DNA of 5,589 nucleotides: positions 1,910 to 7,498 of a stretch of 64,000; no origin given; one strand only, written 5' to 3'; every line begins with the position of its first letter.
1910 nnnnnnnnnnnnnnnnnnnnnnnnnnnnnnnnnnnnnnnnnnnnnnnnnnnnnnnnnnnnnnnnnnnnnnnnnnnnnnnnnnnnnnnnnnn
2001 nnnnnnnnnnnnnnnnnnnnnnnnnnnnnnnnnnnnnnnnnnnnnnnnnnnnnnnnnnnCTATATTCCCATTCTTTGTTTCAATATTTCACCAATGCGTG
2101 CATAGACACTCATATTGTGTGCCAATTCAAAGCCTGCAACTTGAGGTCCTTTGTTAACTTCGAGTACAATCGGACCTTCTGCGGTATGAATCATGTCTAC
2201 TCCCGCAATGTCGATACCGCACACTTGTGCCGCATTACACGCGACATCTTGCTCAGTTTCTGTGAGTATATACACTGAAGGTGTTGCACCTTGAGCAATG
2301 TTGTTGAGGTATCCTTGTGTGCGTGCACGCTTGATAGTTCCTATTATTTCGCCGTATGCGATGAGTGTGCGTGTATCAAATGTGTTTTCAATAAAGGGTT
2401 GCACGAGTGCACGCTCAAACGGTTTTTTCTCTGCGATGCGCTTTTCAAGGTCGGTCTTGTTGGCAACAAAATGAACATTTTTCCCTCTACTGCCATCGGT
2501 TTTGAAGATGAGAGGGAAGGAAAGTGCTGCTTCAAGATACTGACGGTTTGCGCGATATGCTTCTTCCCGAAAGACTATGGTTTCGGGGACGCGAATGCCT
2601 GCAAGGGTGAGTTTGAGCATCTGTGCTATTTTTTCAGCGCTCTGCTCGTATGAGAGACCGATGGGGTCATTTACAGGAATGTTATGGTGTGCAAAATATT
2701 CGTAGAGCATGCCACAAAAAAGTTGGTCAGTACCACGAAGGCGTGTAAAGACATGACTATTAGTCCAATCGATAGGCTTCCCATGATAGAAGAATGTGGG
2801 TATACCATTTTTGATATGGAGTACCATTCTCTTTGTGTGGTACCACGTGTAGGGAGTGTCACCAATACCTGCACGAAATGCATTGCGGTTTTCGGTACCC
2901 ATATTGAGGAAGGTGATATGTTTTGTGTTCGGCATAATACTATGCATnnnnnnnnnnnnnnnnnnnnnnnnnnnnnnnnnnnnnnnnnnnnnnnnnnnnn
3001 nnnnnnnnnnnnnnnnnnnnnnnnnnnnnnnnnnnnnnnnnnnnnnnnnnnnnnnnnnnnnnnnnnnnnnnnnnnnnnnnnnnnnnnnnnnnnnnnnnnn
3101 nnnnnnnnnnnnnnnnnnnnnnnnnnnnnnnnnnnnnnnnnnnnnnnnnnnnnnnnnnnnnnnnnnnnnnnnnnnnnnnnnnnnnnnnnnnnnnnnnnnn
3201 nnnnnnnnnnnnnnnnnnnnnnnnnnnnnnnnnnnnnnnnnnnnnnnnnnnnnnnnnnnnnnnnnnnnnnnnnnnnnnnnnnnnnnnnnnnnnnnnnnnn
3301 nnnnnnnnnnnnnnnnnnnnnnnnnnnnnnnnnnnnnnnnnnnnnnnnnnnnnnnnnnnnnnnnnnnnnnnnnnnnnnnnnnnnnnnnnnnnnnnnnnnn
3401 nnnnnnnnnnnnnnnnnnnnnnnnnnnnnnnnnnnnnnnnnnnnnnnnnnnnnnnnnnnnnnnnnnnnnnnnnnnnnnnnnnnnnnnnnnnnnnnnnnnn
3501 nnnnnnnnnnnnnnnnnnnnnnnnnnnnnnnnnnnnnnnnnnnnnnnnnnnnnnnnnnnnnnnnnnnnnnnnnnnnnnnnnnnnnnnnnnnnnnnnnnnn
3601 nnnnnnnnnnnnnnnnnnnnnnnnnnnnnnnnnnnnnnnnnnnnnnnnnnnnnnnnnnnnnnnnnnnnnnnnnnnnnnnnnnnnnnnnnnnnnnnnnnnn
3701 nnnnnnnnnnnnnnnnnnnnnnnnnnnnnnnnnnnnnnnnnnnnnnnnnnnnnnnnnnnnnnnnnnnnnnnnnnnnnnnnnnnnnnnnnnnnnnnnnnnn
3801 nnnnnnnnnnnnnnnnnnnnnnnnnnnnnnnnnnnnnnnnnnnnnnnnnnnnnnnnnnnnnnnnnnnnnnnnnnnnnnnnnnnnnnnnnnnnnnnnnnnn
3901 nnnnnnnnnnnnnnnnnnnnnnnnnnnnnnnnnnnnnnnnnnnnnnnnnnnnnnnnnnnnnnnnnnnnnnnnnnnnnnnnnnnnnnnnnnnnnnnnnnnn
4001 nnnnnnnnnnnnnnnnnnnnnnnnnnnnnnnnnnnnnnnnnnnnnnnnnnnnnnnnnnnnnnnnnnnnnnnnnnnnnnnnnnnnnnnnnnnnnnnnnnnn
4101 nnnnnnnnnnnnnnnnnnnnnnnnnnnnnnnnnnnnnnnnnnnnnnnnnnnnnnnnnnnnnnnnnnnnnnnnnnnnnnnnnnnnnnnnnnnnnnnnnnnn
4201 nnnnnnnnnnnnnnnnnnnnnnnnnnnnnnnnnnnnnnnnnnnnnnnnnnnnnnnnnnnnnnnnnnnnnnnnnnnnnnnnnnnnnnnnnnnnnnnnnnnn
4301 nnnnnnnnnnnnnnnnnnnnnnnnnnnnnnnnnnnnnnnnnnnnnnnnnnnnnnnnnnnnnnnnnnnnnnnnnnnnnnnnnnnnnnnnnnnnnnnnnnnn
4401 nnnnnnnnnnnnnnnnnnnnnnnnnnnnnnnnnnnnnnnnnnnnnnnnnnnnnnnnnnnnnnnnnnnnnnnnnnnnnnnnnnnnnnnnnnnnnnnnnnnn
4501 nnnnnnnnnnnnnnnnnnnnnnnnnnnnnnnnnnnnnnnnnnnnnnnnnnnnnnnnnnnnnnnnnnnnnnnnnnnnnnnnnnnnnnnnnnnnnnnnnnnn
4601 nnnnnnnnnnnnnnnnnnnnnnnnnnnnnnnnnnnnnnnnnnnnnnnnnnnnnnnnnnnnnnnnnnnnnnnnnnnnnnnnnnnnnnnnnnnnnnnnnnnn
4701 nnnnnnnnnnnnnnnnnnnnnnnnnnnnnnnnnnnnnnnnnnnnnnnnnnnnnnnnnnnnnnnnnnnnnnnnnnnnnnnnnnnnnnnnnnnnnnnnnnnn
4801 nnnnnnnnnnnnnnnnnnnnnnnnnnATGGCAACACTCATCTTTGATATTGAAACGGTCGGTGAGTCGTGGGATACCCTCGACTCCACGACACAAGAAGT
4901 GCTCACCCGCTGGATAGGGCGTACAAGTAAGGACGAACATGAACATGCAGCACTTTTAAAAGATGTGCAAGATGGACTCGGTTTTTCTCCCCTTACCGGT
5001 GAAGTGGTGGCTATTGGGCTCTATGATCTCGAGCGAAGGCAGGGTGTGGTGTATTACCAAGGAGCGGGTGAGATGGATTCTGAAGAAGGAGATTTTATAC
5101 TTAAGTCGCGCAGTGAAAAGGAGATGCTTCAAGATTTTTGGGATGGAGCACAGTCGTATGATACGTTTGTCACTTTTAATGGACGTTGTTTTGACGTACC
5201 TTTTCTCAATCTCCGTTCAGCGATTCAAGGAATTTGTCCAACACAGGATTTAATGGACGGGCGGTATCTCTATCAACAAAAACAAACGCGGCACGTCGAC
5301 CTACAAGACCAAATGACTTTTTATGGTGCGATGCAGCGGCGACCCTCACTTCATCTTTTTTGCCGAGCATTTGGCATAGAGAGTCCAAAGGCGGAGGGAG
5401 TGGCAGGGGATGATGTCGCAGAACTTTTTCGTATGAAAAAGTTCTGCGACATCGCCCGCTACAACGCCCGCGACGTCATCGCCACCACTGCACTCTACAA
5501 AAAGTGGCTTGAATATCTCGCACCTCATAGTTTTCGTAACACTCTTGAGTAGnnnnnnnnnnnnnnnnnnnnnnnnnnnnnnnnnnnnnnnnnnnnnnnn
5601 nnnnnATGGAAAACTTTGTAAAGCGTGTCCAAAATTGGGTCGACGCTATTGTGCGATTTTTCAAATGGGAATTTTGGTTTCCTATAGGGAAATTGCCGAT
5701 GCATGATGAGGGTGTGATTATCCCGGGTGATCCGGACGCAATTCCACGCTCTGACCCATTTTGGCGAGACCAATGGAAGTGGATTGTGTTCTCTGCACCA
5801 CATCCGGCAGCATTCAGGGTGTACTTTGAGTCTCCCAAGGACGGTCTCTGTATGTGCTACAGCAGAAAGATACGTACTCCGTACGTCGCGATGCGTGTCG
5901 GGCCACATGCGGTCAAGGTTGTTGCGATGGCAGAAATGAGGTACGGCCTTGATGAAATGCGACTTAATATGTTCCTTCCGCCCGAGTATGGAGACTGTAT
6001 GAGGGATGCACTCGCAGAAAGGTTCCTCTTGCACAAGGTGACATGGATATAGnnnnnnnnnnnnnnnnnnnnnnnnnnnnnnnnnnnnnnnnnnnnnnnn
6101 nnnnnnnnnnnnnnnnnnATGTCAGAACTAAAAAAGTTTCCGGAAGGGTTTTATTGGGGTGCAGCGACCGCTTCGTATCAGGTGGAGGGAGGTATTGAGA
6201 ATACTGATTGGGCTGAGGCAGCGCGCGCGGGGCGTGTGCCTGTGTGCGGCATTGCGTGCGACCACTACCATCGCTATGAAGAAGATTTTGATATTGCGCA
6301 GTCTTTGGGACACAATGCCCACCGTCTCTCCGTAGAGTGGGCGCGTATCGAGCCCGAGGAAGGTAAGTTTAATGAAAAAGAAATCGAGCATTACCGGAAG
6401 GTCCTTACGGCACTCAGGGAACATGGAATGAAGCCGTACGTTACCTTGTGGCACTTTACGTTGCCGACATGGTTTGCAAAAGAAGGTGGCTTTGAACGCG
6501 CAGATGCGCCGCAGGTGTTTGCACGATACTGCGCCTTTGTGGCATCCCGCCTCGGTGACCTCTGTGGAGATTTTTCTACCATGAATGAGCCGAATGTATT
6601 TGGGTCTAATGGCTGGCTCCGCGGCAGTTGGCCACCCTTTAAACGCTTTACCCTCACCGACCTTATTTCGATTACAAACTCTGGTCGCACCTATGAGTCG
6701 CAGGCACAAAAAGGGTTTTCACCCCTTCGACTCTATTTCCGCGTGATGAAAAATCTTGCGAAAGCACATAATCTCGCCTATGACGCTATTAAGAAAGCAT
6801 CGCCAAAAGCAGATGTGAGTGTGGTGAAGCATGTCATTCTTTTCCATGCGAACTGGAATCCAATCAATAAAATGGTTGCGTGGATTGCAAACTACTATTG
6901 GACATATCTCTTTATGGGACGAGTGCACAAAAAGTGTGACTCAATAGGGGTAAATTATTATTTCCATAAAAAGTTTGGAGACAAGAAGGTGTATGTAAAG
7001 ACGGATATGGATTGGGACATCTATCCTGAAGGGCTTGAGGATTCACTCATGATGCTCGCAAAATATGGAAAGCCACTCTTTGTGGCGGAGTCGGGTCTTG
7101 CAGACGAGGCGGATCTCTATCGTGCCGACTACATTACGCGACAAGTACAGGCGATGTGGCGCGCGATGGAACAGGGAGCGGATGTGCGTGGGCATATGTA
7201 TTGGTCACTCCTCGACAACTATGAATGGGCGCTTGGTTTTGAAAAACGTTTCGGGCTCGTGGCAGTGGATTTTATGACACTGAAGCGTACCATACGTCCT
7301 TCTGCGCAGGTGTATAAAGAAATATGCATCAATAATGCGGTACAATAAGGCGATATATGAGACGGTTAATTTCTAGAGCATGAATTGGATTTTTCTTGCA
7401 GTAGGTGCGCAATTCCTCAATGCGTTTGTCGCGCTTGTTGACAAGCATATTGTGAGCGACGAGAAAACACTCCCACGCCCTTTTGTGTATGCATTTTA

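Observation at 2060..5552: Divergently transcribed pair of ATP-grasp ligases followed by a Pro/Thr-rich membrane protein and a PolB-exo-like nuclease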

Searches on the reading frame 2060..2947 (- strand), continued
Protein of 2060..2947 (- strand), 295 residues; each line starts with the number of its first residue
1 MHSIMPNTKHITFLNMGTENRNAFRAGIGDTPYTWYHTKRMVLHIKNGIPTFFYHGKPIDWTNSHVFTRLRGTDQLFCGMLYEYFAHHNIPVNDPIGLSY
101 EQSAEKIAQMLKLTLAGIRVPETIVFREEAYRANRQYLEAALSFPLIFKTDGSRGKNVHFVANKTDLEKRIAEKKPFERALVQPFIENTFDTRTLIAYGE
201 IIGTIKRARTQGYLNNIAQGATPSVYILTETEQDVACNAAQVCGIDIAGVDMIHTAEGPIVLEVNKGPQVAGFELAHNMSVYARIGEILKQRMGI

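Call 95: find_encoding_contigs(protein=P0404, flank=5000, max_places=1)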
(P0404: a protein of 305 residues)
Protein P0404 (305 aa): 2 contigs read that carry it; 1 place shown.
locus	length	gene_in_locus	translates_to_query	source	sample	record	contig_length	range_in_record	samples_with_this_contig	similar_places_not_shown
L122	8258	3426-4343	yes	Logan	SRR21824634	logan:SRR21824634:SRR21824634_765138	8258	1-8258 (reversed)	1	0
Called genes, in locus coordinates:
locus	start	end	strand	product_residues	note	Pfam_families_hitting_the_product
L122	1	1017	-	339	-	?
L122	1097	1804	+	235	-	PF04087:DUF389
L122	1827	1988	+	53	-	-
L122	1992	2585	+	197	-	PF00565:SNase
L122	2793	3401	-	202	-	PF05974:DUF892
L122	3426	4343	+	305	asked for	PF02655:ATP-grasp_3 (weak), PF02955:GSH-S_ATP, PF08443:RimK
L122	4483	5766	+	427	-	PF07478:Dala_Dala_lig_C (weak), PF13535:ATP-grasp_4, PF18603:LAL_C2 (faint)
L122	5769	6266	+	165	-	-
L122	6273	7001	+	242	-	PF13482:RNase_H_2, PF10108:DNA_pol_B_exo2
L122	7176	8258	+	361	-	?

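Call 96: find_encoding_contigs(protein=P0368, flank=5000, max_places=1)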
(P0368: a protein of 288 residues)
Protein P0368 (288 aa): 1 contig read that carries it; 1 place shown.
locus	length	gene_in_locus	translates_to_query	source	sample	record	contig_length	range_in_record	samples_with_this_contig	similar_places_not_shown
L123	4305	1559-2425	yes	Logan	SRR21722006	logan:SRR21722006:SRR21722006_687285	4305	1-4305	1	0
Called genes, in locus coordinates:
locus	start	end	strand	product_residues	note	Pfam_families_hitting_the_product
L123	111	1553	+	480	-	PF01071:GARS_A (weak), PF07478:Dala_Dala_lig_C (weak), PF13535:ATP-grasp_4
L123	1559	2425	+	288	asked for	PF08443:RimK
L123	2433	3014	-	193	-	PF13489:Methyltransf_23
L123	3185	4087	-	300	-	PF13624:SurA_N_3, PF13623:SurA_N_2, PF09312:SurA_N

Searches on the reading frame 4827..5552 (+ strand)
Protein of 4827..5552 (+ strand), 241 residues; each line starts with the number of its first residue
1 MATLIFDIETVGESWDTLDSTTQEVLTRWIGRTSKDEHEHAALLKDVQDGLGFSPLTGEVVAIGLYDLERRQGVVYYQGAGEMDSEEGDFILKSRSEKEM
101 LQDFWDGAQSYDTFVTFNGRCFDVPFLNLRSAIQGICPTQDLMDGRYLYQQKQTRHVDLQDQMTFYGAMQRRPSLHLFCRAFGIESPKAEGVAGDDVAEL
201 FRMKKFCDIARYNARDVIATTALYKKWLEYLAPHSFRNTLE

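Call 3: search_protein_families(library=pfam, proteins=[window:4827-5552:+], max_evalue=0.01)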
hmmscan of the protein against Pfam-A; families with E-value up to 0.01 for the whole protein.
window:4827-5552:+ (241 aa): 3 families
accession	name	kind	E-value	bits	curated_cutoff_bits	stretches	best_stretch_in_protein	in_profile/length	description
PF10108.15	DNA_pol_B_exo2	-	7.5e-22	78.5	24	1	94-227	34-173/213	Predicted 3'-5' exonuclease related to the exonuclease domain of PolB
PF13482.12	RNase_H_2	-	2.9e-14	53.8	22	1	52-227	9-164/165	RNase_H superfamily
PF03104.25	DNA_pol_B_exo1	-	1e-05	25.5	23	1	87-135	133-183/242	DNA polymerase family B, exonuclease domain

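Call 4: search_protein_families(library=ncbifam, proteins=[window:4827-5552:+], max_evalue=0.01)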
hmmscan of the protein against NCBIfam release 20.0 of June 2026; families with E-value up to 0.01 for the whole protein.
window:4827-5552:+ (241 aa): 3 families
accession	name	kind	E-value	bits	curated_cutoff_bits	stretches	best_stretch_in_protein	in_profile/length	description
NF004417.0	PRK05761.1-3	equivalog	1.5e-06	26.5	780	1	59-140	242-326/858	DNA-directed DNA polymerase I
NF004415.0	PRK05761.1-1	equivalog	0.00065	17.7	1289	1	92-138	287-333/883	DNA-directed DNA polymerase I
NF004419.0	PRK05761.1-5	equivalog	0.0015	16.6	1285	1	95-160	349-415/932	DNA-directed DNA polymerase I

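Call 77: search_protein_families(library=padloc, proteins=[window:4827-5552:+], max_evalue=0.001)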
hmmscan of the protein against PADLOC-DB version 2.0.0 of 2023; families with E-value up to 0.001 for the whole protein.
window:4827-5552:+ (241 aa): 0 families

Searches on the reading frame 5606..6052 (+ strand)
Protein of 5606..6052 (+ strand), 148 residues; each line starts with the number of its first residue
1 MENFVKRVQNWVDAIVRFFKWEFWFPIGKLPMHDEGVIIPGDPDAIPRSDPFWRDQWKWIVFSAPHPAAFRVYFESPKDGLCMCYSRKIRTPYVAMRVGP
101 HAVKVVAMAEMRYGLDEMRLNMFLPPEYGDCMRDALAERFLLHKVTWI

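Call 50: search_protein_families(library=pfam, proteins=[window:5606-6052:+], max_evalue=0.01)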
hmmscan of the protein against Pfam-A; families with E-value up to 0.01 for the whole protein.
window:5606-6052:+ (148 aa): 0 families

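Call 77: search_protein_families(library=padloc, proteins=[window:5606-6052:+], max_evalue=0.001)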
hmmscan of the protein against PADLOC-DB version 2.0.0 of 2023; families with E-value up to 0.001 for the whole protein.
window:5606-6052:+ (148 aa): 0 families

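Call 78: search_protein_families(library=ncbifam, proteins=[window:5606-6052:+], max_evalue=0.001)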
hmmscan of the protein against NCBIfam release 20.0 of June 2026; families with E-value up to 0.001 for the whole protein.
window:5606-6052:+ (148 aa): 0 families

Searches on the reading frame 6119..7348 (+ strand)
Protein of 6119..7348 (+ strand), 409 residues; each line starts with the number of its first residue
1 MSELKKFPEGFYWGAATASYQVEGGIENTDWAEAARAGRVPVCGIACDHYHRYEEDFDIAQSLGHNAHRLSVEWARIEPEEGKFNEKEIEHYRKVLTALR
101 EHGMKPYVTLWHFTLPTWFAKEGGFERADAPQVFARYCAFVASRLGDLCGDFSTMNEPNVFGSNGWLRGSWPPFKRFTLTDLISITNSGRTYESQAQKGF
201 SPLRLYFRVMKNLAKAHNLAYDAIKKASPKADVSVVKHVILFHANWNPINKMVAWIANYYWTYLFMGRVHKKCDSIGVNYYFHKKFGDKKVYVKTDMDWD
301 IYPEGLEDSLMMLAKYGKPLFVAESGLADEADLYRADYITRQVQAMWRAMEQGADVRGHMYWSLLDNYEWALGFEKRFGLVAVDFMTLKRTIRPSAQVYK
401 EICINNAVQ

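Call 3: search_protein_families(library=pfam, proteins=[window:6119-7348:+], max_evalue=0.01)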
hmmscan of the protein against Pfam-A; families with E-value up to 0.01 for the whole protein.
window:6119-7348:+ (409 aa): 2 families
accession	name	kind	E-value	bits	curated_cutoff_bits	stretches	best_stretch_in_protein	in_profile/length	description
PF00232.24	Glyco_hydro_1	-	1e-73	248.8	22.6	2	5-238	3-221/453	Glycosyl hydrolase family 1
PF02449.21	Glyco_hydro_42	-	0.0012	18.7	21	1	52-121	11-78/376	Beta-galactosidase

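Call 78: search_protein_families(library=ncbifam, proteins=[window:6119-7348:+], max_evalue=0.001)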
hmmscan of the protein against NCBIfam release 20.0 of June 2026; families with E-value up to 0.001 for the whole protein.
window:6119-7348:+ (409 aa): 8 families
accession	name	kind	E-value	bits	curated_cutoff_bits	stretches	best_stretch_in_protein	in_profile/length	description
TIGR03356.1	BGL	equivalog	3e-79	266.9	478.5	1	7-399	1-427/427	GH1 family beta-glucosidase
NF041004.1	Beta_gal_BgaS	equivalog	1.8e-65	221.4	475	3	252-408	310-468/479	beta-galactosidase BgaS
NF010036.0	PRK13511.1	subfamily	7.5e-61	206.1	610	2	4-186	2-189/469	6-phospho-beta-galactosidase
TIGR01233.1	lacG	equivalog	6.4e-47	160.5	561.2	2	5-180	2-182/472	6-phospho-beta-galactosidase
NF007154.0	PRK09589.1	subfamily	8.9e-27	94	624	2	46-260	62-262/476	6-phospho-beta-glucosidase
NF007356.0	PRK09852.1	subfamily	4.4e-26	91.6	623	2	46-161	66-184/474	6-phospho-beta-glucosidase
NF007158.0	PRK09593.1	subfamily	3.5e-25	88.7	639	2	46-160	68-185/478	6-phospho-beta-glucosidase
NF011589.0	PRK15014.1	subfamily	8.6e-19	68.1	686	2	43-159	61-180/477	6-phospho-beta-glucosidase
